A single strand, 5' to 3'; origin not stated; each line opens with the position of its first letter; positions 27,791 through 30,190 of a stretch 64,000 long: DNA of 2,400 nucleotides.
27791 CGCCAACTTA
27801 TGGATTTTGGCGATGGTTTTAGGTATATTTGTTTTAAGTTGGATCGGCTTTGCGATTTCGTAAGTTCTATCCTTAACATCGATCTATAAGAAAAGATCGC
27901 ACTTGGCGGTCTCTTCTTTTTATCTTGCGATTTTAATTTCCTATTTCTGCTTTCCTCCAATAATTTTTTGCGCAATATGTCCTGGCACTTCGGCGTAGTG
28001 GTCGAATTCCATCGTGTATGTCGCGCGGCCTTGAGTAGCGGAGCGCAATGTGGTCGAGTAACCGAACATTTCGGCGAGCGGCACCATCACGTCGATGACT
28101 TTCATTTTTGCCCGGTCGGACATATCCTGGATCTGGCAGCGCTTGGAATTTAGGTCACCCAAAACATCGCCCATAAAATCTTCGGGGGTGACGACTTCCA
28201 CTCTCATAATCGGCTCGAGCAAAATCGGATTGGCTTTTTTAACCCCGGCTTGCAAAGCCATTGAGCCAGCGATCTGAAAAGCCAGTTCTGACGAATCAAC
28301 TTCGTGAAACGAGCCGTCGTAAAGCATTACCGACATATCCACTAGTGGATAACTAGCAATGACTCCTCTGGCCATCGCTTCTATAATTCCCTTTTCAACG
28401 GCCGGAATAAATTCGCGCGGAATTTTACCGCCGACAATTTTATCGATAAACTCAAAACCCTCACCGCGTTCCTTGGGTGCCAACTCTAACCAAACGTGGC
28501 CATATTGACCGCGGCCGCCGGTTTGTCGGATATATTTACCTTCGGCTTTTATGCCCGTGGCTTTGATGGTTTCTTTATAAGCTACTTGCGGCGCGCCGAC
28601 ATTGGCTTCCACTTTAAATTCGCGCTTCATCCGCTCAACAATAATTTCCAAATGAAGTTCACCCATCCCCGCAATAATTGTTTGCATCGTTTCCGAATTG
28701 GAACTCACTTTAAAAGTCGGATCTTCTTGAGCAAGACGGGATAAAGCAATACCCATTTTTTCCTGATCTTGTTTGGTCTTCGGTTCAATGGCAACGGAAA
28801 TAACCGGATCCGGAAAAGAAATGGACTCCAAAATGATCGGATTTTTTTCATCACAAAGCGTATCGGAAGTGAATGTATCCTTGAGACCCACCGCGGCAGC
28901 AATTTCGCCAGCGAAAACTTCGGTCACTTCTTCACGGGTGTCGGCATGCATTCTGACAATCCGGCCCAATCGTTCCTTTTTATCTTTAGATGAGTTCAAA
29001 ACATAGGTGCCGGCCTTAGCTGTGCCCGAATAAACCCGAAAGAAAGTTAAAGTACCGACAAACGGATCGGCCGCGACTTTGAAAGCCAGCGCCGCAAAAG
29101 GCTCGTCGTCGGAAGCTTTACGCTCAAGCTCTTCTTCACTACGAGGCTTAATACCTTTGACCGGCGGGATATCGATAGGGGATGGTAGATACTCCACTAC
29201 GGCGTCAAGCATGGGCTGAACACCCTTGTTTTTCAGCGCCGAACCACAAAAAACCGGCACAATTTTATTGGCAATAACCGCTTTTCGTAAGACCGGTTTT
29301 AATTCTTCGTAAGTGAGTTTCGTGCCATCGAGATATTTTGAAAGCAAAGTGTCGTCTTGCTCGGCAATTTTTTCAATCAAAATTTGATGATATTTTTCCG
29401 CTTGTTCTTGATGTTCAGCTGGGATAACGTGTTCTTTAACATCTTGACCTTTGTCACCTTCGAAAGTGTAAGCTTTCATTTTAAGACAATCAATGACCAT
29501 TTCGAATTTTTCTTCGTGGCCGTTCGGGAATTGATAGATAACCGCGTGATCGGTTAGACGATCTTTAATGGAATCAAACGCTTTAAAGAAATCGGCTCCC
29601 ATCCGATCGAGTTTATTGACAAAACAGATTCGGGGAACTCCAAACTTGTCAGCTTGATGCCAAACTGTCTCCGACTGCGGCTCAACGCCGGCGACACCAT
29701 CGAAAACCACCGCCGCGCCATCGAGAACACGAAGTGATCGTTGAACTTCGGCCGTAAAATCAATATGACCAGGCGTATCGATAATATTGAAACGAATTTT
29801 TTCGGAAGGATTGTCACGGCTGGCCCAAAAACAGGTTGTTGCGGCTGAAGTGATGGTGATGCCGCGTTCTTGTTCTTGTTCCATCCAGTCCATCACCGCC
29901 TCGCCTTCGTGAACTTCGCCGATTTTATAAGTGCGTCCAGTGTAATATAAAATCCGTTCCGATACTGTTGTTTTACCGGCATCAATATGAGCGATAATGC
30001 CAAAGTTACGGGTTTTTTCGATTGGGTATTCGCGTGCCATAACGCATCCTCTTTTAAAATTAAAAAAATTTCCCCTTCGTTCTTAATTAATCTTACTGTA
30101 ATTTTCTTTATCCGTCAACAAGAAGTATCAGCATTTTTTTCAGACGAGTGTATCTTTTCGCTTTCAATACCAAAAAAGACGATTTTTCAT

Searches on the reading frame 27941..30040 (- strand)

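Call 44: search_protein_families(library=pfam, proteins=[window:27941-30040:-], max_evalue=0.001)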
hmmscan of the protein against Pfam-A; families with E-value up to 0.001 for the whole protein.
window:27941-30040:- (699 aa): 8 families
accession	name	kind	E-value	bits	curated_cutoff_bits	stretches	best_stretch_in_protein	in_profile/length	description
PF00009.33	GTP_EFTU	-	1.5e-63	214.3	26.5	1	9-287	2-188/188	Elongation factor Tu GTP binding domain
PF03764.24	EFG_IV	-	3.3e-44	150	24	1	484-604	1-121/121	Elongation factor G, domain IV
PF14492.12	EFG_III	-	1.6e-34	118.3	27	1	409-482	1-74/75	Elongation Factor G, domain III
PF00679.30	EFG_C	-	3.1e-31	107.7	27.9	1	607-692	2-88/89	Elongation factor G C-terminus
PF22042.2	EF-G_D2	-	7e-17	61.8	27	1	314-397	1-83/84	Elongation factor G domain 2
PF03144.31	GTP_EFTU_D2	-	1.7e-16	60.8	30.3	1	329-396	1-73/73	Elongation factor Tu domain 2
PF16658.11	RF3_C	-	3.5e-06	27.3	40.1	1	418-494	15-91/132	Class II release factor RF3, C-terminal domain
PF01558.24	POR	-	0.00035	21.2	27.4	0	332-387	70-123/173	Pyruvate ferredoxin/flavodoxin oxidoreductase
